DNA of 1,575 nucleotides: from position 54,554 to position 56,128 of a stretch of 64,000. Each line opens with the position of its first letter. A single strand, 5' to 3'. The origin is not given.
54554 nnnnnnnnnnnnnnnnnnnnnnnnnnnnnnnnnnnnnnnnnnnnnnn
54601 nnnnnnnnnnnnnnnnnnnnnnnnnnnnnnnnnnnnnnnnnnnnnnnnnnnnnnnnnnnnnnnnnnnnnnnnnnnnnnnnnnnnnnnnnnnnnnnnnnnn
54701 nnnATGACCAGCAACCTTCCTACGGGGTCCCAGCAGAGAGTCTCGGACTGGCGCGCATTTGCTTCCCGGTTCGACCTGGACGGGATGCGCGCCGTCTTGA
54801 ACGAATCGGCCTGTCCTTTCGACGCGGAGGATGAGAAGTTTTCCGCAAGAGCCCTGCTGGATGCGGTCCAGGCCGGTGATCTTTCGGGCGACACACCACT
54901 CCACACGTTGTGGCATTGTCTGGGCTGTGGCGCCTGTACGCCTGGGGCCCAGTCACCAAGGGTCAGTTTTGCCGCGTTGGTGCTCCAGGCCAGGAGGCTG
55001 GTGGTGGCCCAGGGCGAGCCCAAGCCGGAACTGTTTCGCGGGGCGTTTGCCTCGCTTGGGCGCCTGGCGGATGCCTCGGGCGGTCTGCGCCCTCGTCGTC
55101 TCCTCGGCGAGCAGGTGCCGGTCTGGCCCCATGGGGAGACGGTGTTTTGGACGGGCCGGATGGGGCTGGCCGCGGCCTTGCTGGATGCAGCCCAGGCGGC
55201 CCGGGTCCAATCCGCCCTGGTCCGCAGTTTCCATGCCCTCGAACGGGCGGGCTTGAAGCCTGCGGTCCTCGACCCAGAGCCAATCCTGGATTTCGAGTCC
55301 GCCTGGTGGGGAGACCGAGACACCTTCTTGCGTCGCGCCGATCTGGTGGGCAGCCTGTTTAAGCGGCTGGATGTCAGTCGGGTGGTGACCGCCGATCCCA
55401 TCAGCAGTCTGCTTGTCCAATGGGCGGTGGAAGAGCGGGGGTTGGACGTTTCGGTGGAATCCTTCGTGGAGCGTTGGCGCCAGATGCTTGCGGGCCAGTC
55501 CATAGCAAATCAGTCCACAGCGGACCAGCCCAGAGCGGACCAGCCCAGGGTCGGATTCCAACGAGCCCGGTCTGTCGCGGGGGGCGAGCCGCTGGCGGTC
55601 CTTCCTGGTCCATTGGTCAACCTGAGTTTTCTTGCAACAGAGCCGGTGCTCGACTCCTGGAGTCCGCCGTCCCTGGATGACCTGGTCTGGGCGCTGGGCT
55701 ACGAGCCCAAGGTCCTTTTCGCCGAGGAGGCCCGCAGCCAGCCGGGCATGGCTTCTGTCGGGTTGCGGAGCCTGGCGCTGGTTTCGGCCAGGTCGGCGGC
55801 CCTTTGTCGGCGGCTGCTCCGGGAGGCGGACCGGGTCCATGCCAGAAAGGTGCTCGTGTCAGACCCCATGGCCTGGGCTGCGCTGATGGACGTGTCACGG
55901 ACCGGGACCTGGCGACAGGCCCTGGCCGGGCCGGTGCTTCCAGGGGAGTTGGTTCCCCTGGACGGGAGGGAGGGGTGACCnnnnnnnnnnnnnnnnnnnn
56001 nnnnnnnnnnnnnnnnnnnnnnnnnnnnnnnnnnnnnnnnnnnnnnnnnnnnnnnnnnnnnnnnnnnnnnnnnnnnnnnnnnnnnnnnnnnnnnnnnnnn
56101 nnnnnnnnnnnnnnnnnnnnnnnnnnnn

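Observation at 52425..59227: Hdr/Mvh/Nfn-type electron-transfer module coupled in one operon to a two-subunit amino-acid/opine-type flavoprotein dehydrogenase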

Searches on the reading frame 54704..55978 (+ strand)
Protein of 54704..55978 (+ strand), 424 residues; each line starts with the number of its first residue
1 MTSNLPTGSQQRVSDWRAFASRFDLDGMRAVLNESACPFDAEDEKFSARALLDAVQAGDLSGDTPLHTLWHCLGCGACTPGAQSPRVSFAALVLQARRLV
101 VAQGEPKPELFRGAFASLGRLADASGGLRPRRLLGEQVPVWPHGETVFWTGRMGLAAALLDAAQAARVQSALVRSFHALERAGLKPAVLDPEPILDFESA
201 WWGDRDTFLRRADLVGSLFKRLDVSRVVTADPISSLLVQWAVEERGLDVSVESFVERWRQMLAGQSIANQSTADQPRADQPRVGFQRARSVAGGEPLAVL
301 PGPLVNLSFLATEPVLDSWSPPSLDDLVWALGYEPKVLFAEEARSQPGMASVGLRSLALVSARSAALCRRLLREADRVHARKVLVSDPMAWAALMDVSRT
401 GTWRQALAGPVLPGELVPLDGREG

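Call 8: search_protein_families(library=pfam, proteins=[window:54704-55978:+], max_evalue=0.01)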
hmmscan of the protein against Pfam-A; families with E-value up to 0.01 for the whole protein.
window:54704-55978:+ (424 aa): 0 families

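Call 9: search_protein_families(library=ncbifam, proteins=[window:54704-55978:+], max_evalue=0.01)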
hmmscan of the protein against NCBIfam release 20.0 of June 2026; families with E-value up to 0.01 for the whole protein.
window:54704-55978:+ (424 aa): 0 families

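Call 11: search_protein_families(library=pfam, proteins=[window:54704-55978:+], max_evalue=5)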
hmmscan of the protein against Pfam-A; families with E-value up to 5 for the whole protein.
window:54704-55978:+ (424 aa): 5 families
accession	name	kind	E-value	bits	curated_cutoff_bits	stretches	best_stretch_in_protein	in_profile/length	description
PF13183.11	Fer4_8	-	0.067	14.2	27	1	35-79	13-61/68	4Fe-4S dicluster domain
PF13237.11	Fer4_10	-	0.11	12.9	25.5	1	36-78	18-48/53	4Fe-4S dicluster domain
PF13187.11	Fer4_9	-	0.18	12.3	27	1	36-79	11-44/52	4Fe-4S dicluster domain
PF05650.16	DUF802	-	0.36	11.8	22.6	1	246-277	4-35/53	Domain of unknown function (DUF802)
PF12797.12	Fer4_2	-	0.7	10.4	24.5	1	69-79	7-17/22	4Fe-4S binding domain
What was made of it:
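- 54704..55978 (+): ORF B (424 aa): an HdrD/EtfD-fold protein with cysteine-free CCG domains. It keeps C37-P38 plus C72xxC75xxC78, which are the four ligands of one [4Fe-4S] cluster. It has no Pfam or NCBIfam hit (calls 8, 9, 11).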

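Call 12: find_homologous_proteins(query=window:54704-55978:+, max_evalue=0.001)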
Query window:54704-55978:+ (424 aa): 3 proteins with E <= 0.001 among 8000 candidates.
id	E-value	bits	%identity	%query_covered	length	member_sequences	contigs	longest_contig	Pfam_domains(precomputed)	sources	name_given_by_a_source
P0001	1.6e-276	935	100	100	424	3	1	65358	-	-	-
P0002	1.8e-147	510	59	100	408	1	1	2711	-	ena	-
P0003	3.0e-123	430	54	98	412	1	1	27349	-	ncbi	-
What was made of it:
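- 54704..55978 (+): Only three close homologues exist among 5.8 billion proteins (call 12).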

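Call 13: find_encoding_contigs(protein=P0003, flank=10000)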
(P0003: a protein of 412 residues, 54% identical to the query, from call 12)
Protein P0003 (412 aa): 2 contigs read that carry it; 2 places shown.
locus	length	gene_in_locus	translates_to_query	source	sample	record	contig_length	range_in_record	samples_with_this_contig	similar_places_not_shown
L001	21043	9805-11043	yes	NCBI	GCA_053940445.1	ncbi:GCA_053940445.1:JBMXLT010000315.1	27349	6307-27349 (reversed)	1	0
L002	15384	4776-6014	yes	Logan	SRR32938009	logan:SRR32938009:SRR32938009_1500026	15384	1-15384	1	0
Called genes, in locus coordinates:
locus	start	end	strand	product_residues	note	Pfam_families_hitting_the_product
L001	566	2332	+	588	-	PF17957:Big_7 (weak)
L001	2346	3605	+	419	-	PF07690:MFS_1, PF12832:MFS_1_like (weak)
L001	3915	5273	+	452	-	PF02812:ELFV_dehydrog_N, PF00208:ELFV_dehydrog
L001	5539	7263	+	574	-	PF13424:TPR_12 (faint), PF07719:TPR_2 (faint), PF13176:TPR_7 (faint), PF14559:TPR_19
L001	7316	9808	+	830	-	PF14691:Fer4_20, PF07992:Pyr_redox_2, PF13450:NAD_binding_8, PF00037:Fer4, PF12837:Fer4_6, PF12838:Fer4_7, PF13187:Fer4_9, PF14697:Fer4_21, +11 more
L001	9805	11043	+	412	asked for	-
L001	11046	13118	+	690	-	PF13510:Fer2_4, PF00890:FAD_binding_2 (weak), PF01494:FAD_binding_3 (weak), PF01946:Thi4 (weak), PF03486:HI0933_like (weak), PF07992:Pyr_redox_2, PF12831:FAD_oxidored, PF04324:Fer2_BFD, +3 more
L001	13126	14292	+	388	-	PF00070:Pyr_redox (faint), PF01266:DAO, PF01946:Thi4 (weak), PF03486:HI0933_like (faint), PF07992:Pyr_redox_2 (faint), PF13450:NAD_binding_8 (weak)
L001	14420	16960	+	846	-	PF07690:MFS_1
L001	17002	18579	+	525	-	PF07396:Porin_O_P (weak)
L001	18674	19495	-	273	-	PF08843:AbiEii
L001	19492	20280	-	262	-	PF13338:AbiEi_4 (weak), PF09407:AbiEi_1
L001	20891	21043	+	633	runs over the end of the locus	PF13948:DUF4215 (faint)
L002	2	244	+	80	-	?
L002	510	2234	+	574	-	PF13424:TPR_12 (faint), PF07719:TPR_2 (faint), PF13176:TPR_7 (faint), PF14559:TPR_19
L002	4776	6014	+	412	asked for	-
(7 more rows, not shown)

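Call 14: find_encoding_contigs(protein=P0002, flank=10000)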
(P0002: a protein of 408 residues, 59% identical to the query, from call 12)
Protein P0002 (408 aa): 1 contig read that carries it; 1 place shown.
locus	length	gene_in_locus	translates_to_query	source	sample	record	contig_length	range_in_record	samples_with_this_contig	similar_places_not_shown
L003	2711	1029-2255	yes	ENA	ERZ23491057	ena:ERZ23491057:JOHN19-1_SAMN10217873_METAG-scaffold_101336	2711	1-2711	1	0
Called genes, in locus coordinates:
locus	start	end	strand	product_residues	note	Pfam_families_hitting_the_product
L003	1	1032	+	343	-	?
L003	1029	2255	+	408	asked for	-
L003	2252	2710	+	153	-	?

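Call 15: find_encoding_contigs(protein=P0001, flank=10000)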
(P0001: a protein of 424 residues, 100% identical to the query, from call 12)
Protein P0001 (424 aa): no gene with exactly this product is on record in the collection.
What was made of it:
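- Tried and rejected: An exact look-up of the window's ORF B found no record (call 15).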

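Call 23: search_protein_representatives(alignment_id=A1)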
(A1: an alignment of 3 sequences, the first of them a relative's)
Query: 3 sequences, 414 profile positions. Proteins with E-value up to 0.001 (for the whole library): 74; up to 1e-10: 12; up to 1e-30: 1. The best 74 are listed.
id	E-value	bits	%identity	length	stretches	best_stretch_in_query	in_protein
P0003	8.6e-225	762.6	-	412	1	1-413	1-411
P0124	1.2e-16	77.0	-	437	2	17-250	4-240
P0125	3.0e-16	75.6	-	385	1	32-239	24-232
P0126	3.2e-15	72.2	-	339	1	35-247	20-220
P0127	1.2e-14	70.4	-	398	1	35-405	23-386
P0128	1.1e-12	63.9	-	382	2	36-283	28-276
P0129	1.8e-12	63.2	-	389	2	35-229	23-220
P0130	2.4e-12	62.8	-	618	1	36-263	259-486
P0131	1.4e-11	60.2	-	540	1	3-294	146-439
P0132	1.5e-11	60.2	-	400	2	36-270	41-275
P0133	6.4e-11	58.1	-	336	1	36-233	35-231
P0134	8.5e-11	57.7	-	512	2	37-238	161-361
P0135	1.2e-10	57.2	-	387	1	33-267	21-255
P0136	5.5e-10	55.0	-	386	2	35-254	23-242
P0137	2.8e-09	52.7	-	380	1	34-244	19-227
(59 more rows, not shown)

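Call 25: search_protein_families(library=pfam, alignment_id=A2, max_evalue=0.001)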
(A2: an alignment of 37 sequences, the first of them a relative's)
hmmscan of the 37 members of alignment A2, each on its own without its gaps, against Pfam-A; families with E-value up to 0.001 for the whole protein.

A. member 1, P0001 (424 aa): 0 families

B. families by the number of members that match (of 37 scanned): 16 families
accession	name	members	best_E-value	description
PF13183.11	Fer4_8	33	3.3e-13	4Fe-4S dicluster domain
PF13187.11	Fer4_9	32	3.1e-10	4Fe-4S dicluster domain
PF13534.11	Fer4_17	32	6.1e-10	4Fe-4S dicluster domain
PF13237.11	Fer4_10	31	1.1e-10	4Fe-4S dicluster domain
PF02754.22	CCG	30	1.2e-31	Cysteine-rich domain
PF12838.12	Fer4_7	29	6.2e-11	4Fe-4S dicluster domain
PF13484.11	Fer4_16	15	4.3e-07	4Fe-4S double cluster binding domain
PF02662.21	FlpD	8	2.7e-30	Methyl-viologen-reducing hydrogenase, delta subunit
PF12797.12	Fer4_2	8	9.2e-08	4Fe-4S binding domain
PF14697.11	Fer4_21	8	1.2e-05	4Fe-4S dicluster domain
PF25160.1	LdpA_Fe-S-bd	7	8.1e-08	LdpA Fe-S cluster-binding domain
PF00037.32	Fer4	6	5.3e-10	4Fe-4S binding domain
PF12837.12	Fer4_6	4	8.6e-06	4Fe-4S binding domain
PF14691.11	Fer4_20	3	1.9e-05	Dihydroprymidine dehydrogenase domain II, 4Fe-4S cluster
PF13746.11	Fer4_18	3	2.6e-05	4Fe-4S dicluster domain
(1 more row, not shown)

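Call 35: search_solved_structures(query=A2, max_evalue=0.01)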
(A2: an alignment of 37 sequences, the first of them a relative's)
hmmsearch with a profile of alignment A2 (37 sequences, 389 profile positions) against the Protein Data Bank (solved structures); distinct sequences matched with E-value up to 0.01: 43.
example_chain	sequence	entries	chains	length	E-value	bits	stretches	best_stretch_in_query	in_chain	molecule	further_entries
9ojn_A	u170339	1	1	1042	5.9e-55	189.8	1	57-386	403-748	Iron-sulfur-binding reductase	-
5odc_C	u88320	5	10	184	1.6e-20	76.5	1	18-114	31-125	Heterodisulfide reductase, subunit C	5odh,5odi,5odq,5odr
9sfi_E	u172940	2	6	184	2e-19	72.9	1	18-111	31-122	H(2)/formate:CoB-CoM heterodisulfide,ferredoxin reductase subunit C2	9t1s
8rvv_C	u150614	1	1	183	1e-18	70.5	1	16-100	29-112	H(2):CoB-CoM heterodisulfide,ferredoxin reductase subunit C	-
8rvu_c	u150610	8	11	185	1e-18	70.5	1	16-100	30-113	H(2):CoB-CoM heterodisulfide,ferredoxin reductase subunit C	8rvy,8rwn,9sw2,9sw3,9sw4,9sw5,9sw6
7bkb_C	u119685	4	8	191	3.1e-16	62.4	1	15-98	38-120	CoB--CoM heterodisulfide reductase subunit C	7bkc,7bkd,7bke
9sfi_C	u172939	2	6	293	3.9e-09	39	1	224-380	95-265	H(2)/formate:CoB-CoM heterodisulfide,ferredoxin reductase subunit B2 | Heterodisulfide reductase subunit B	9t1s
1kf6_B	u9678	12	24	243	3.7e-08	35.8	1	8-88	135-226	FUMARATE REDUCTASE IRON-SULFUR PROTEIN | Fumarate reductase iron-sulfur subunit | Fumarate reductase (Anaerobic), Fe-S subunit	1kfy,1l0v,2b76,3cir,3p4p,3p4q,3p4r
5odc_B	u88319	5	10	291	6.3e-08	35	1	164-380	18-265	Heterodisulfide reductase, subunit B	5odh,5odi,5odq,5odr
8rja_F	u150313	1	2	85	9.6e-08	34.4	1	18-84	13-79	NAD(P)H-quinone oxidoreductase subunit I, chloroplastic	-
8rvv_B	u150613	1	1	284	1.4e-07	33.9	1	159-382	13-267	H(2):CoB-CoM heterodisulfide,ferredoxin reductase subunit B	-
8rvu_b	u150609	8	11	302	1.7e-07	33.6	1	159-382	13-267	H(2):CoB-CoM heterodisulfide,ferredoxin reductase subunit B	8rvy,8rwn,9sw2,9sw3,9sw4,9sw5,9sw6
6lum_B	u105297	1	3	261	1.8e-07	33.6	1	13-92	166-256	Succinate dehydrogenase subunit B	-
9eri_C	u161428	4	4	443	1.2e-06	30.9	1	11-99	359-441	Na(+)-translocating ferredoxin:NAD(+) oxidoreductase complex subunit C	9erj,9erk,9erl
5odc_A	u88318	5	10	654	3.7e-05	25.9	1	16-83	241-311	Heterodisulfide reductase, subunit A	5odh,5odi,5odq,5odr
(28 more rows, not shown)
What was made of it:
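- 54704..55978 (+): The family profile hits 9OJN at 5.9e-55, HdrC at 1.6e-20 and HdrB at 4e-9 (call 35).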

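Call 44: predict_structure(alignment_id=A2)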
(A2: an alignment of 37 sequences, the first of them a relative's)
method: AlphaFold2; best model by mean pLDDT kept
length: 424 residues; sequences in the alignment: 37
mean_pLDDT: 85.3   pTM: 0.87
mean pLDDT of the five models: 85.3, 85.0, 84.9, 83.9, 83.0
residues with pLDDT >= 90: 230; 70-90: 140; 50-70: 19; < 50: 35
segments of 3 or more residues with pLDDT < 50: 1-12, 271-290, 422-424
pLDDT, mean of each block of 10 residues (from residue 1): 39 75 96 90 91 95 93 90 93 94 82 76 86 91 94 89 93 96 95 90 90 95 97 95 95 95 72 41 46 83 85 89 89 89 76 74 87 94 93 89 84 91 44
secondary structure, 60 per line:
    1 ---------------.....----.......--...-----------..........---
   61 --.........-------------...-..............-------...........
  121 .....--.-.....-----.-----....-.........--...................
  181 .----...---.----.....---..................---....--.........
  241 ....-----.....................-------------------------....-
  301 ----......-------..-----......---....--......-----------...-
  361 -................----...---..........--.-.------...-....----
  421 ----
elements in order: H16-20 H25-31 H48-57 H63-71 H89-102 H110-125 H130-134 E146-149 H151-159 H162-181 E186-188 H197-201 H205-222 E226-229 H232-244 E250-253 H254-270 E296-299 H307-310 H325-330 E334-337 H340-345 H362-377 E382-384 H388-397 E409-411 H413-416
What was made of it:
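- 54704..55978 (+): The AF2 model has pLDDT 85.3 and pTM 0.87 (call 44).
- On HdrD / HdrB / GlcF / LutA CCG-domain proteins: The AF2 model has pLDDT 85 (call 44).
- B models with high confidence as a folded HdrD-like protein (call 44).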

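Call 49: fold_search(model_id=the predicted structure, library=pdb)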
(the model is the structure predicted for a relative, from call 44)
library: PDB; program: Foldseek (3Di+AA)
matches with E <= 10: 722; with E <= 0.001: 1
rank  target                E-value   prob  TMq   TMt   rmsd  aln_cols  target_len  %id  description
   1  9ojn                  2.9e-07  1.00  0.61  0.37   6.0       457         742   16  Structure of Mycobacterium smegmatis EtfD (released 2025-05-21)
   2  5odc_B                1.2e-03  1.00  0.39  0.54   8.1       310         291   13  Heterodisulfide reductase / [NiFe]-hydrogenase complex from Methanothermococcus thermolithotrophicus at 2.3 A resoluti (released 2017-08-30)
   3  3ojc_A                2.1e-03  0.99  0.25  0.39   8.9       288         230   10  Crystal structure of a putative Asp/Glu Racemase from Yersinia pestis (released 2010-09-15)
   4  7bkb_B                3.9e-03  1.00  0.39  0.53  13.5       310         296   11  Formate dehydrogenase - heterodisulfide reductase - formylmethanofuran dehydrogenase complex from Methanospirillum hun (released 2021-09-29)
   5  5hj7_B                4.8e-03  0.98  0.25  0.36  10.1       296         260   14  Glutamate Racemase Mycobacterium tuberculosis (MurI) with bound D-glutamate, 2.3 Angstrom resolution, X-ray diffractio (released 2016-05-25)
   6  2dx7_A                6.6e-03  0.98  0.26  0.41   8.8       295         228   10  Crystal structure of Pyrococcus horikoshii OT3 aspartate racemase complex with citric acid (released 2007-08-28)
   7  1jfl_A                8.2e-03  0.96  0.27  0.41   8.7       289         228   11  CRYSTAL STRUCTURE DETERMINATION OF ASPARTATE RACEMASE FROM AN ARCHAEA (released 2002-06-05)
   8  2jfo_A                8.6e-03  0.96  0.25  0.35  10.6       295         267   11  Crystal structure of Enterococcus faecalis glutamate racemase in complex with D- and L-Glutamate (released 2007-07-03)
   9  3s81_B                9.6e-03  0.98  0.28  0.43   8.7       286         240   10  Crystal Structure of Putative Aspartate Racemase from Salmonella Typhimurium (released 2011-06-15)
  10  5ell_A                1.0e-02  0.95  0.25  0.39   9.2       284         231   11  Crystal structure of L-aspartate/glutamate-specific racemase from Escherichia coli (released 2015-11-18)
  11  3s81_D                1.2e-02  0.98  0.28  0.44   8.7       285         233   10  Crystal Structure of Putative Aspartate Racemase from Salmonella Typhimurium (released 2011-06-15)
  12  5hsg                  1.3e-02  0.33  0.13  0.17  14.9       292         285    8  Crystal structure of an ABC transporter Solute Binding Protein from Klebsiella pneumoniae (KPN_01730, target EFI-511059) (released 2016-03-02)
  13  8rvu_B                1.3e-02  0.99  0.36  0.51   8.9       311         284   11  CryoEM structure of the Elp-Hdr complex of Methanothermobacter marburgensis state 2 (composite structure) (released 2025-05-14)
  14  5hj7_A                1.4e-02  0.93  0.25  0.36   9.7       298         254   14  Glutamate Racemase Mycobacterium tuberculosis (MurI) with bound D-glutamate, 2.3 Angstrom resolution, X-ray diffractio (released 2016-05-25)
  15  9a6l_A                1.7e-02  0.98  0.33  0.54   8.2       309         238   12  Integrative model of LUTA-LUTB by crosslinking MS and deep learning (released 2024-09-18)
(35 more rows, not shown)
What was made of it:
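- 54704..55978 (+): Foldseek's best matches are EtfD 9OJN (2.9e-7), HdrB 5ODC_B and LutA (call 49).
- On HdrD / HdrB / GlcF / LutA CCG-domain proteins: Foldseek matches 9OJN EtfD at 2.9e-7 and HdrB 5ODC_B at probability 1.0 (call 49).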
